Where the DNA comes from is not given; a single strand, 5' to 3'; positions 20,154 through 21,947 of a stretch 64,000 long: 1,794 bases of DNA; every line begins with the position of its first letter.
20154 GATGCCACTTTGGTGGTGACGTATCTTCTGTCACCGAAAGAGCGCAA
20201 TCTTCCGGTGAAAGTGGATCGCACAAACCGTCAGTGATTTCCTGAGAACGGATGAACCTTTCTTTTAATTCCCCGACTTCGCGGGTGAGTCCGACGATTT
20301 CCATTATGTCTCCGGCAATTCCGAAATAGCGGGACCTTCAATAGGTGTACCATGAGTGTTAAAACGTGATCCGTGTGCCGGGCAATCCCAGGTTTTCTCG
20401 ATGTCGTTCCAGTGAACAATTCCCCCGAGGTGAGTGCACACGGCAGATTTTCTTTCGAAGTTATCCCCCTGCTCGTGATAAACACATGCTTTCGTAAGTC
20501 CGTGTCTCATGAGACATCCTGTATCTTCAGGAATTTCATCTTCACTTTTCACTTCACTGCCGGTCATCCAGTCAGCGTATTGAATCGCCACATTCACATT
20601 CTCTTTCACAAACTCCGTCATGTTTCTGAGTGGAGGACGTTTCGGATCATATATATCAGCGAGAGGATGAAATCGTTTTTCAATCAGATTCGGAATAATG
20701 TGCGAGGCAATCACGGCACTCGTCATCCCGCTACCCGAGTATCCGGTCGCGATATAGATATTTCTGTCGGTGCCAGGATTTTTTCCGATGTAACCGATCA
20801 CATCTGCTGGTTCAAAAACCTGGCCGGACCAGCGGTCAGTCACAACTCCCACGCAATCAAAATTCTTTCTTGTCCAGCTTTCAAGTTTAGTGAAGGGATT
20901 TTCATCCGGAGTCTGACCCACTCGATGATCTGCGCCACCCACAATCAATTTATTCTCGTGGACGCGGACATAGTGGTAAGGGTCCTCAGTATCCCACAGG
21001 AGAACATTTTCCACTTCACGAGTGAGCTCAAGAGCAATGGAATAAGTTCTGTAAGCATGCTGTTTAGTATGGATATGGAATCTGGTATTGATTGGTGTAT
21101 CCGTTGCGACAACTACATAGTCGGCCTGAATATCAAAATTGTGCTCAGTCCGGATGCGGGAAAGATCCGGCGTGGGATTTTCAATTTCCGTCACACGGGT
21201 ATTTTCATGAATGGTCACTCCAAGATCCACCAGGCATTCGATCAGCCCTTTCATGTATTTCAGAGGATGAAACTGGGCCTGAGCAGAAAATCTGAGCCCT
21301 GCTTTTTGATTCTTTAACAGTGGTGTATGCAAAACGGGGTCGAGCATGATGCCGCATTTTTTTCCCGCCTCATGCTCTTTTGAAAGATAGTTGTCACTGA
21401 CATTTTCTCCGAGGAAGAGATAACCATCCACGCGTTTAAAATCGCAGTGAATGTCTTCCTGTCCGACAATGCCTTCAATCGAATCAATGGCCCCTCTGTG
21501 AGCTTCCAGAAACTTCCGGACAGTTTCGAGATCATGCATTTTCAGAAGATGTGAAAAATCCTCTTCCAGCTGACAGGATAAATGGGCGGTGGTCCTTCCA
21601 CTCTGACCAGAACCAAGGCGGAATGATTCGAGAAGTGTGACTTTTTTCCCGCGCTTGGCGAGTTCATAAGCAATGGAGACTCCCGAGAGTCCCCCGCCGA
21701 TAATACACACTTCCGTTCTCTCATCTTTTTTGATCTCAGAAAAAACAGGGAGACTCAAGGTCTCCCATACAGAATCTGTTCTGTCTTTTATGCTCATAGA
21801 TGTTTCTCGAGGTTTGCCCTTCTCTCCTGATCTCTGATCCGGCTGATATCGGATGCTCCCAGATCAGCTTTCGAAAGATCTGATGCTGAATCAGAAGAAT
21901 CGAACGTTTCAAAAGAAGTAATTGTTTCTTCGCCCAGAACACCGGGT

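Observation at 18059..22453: Four-gene translationally coupled operon: DUF4383 membrane protein, FAD-oxidase fused to Rieske domain, EgtB and EgtD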

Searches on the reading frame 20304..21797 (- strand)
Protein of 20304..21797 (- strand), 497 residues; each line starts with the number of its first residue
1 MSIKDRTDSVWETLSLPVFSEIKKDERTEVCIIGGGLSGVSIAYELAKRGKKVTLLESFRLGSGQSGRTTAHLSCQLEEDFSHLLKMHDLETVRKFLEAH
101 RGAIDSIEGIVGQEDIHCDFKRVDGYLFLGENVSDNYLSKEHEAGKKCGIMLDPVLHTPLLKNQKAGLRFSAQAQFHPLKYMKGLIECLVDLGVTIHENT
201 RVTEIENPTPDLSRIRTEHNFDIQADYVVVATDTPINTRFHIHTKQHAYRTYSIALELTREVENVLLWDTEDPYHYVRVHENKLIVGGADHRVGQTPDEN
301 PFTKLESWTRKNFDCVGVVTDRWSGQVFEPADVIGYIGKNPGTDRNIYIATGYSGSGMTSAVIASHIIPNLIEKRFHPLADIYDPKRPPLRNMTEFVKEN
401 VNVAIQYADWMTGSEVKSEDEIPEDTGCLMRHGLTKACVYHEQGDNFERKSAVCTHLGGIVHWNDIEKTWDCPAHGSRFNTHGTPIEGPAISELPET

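Call 3: search_protein_families(library=pfam, proteins=[window:20304-21797:-], max_evalue=0.01)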
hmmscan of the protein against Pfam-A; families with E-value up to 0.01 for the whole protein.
window:20304-21797:- (497 aa): 15 families
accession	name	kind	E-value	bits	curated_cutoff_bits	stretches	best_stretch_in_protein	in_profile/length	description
PF01266.30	DAO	-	3.3e-50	172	27.9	1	30-367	2-349/353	FAD dependent oxidoreductase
PF13738.12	Pyr_redox_3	-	4.1e-10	39.8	30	1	20-90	157-232/305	Pyridine nucleotide-disulphide oxidoreductase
PF07992.20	Pyr_redox_2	-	2.1e-09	37.6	26.1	1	29-79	2-44/291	Pyridine nucleotide-disulphide oxidoreductase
PF01593.30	Amino_oxidase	-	6.6e-08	32.7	19.8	1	182-235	203-257/443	Flavin containing amine oxidoreductase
PF01494.25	FAD_binding_3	-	1.2e-07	31.7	22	1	27-59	1-33/349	FAD binding domain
PF13450.12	NAD_binding_8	-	1.5e-07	32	21.9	1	32-58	1-27/68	NAD(P)-binding Rossmann-like domain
PF00355.32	Rieske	-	1.7e-07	31.5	20.3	1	416-495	5-85/88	Rieske [2Fe-2S] domain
PF00070.33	Pyr_redox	-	4.5e-07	30.7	22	1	30-57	2-29/82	Pyridine nucleotide-disulphide oxidoreductase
PF01134.28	GIDA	-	1.1e-06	28.4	22.1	1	30-76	2-41/391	Glucose inhibited division protein A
PF03486.20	HI0933_like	-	2e-06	27.9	50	0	29-58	2-31/244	HI0933-like protein Rossmann domain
PF12831.13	FAD_oxidored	-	6.3e-05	22.9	27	1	29-61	1-33/416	FAD dependent oxidoreductase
PF00890.30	FAD_binding_2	-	0.00016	21.5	20.4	1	30-58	2-30/414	FAD binding domain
PF13454.12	NAD_binding_9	-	0.00055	20.4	21.8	0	32-71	2-45/155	FAD-NAD(P)-binding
PF01946.23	Thi4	-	0.00063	19.5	26.2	1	19-64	9-56/235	Thi4 family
PF05834.18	Lycopene_cycl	-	0.0012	18.5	23.4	0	30-58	2-32/380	Lycopene cyclase protein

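Call 4: search_protein_families(library=ncbifam, proteins=[window:20304-21797:-], max_evalue=0.01)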
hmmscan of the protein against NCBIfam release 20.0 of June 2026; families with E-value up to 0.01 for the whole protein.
window:20304-21797:- (497 aa): 79 families (the best 25 are shown)
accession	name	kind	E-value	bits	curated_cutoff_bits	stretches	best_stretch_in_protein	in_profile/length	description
NF050086.1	pipecolate_AmaA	exception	1.4e-20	73.4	600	1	9-366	5-374/425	L-pipecolate oxidase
TIGR03329.1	Phn_aa_oxid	hypoth_equivalog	5.8e-17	61.6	632.8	1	22-242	19-243/460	putative aminophosphonate oxidoreductase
TIGR02352.1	thiamin_ThiO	equivalog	4.1e-16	59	250.8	2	163-374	135-349/351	glycine oxidase ThiO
TIGR03197.1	MnmC_Cterm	equivalog_domain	8.6e-15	54.7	174.2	1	30-232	2-199/400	FAD-dependent 5-carboxymethylaminomethyl-2-thiouridine(34) oxidoreductase MnmC1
NF002480.1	PRK01747.1-1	equivalog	3.3e-12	45.6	540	1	23-233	244-449/645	bifunctional tRNA (5-methylaminomethyl-2-thiouridine)(34)-methyltransferase MnmC2/FAD-dependent 5-carboxymethylaminomethyl-2-thiouridine(34)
NF010001.0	PRK13474.1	subfamily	2.2e-11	43.4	154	1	451-492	104-145/178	cytochrome b6-f complex iron-sulfur subunit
NF045928.1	Cytb6fFeSPetC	equivalog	3.1e-11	43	250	1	451-492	105-146/179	cytochrome b6-f complex iron-sulfur subunit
NF001933.0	PRK00711.1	subfamily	7.2e-10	38.4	383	2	167-375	189-402/429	D-amino acid dehydrogenase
TIGR03364.1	HpnW_proposed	hypoth_equivalog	3.3e-09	36.3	285.1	1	28-58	1-31/365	TIGR03364 family FAD-dependent oxidoreductase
NF005560.0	PRK07233.1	equivalog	4.5e-09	35.6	252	1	29-62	2-36/435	hypothetical protein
NF002481.1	PRK01747.1-2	equivalog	1.3e-08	34.2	600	1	20-89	229-301/611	bifunctional tRNA (5-methylaminomethyl-2-thiouridine)(34)-methyltransferase MnmC2/FAD-dependent 5-carboxymethylaminomethyl-2-thiouridine(34)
TIGR01377.1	soxA_mon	subfamily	1.7e-08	33.7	479.65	1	30-61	3-34/381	amino oxidase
NF033460.1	glycerol3P_ox_II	equivalog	1.8e-08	34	460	1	28-58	2-32/361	type 2 glycerol-3-phosphate oxidase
NF009074.0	PRK12409.1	equivalog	2.9e-08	33.3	494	1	29-60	3-34/410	D-amino acid dehydrogenase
NF058655.1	CrtID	equivalog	7.8e-08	31.6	640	1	30-64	1-35/478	bifunctional phytoene desaturase/3,4-desaturase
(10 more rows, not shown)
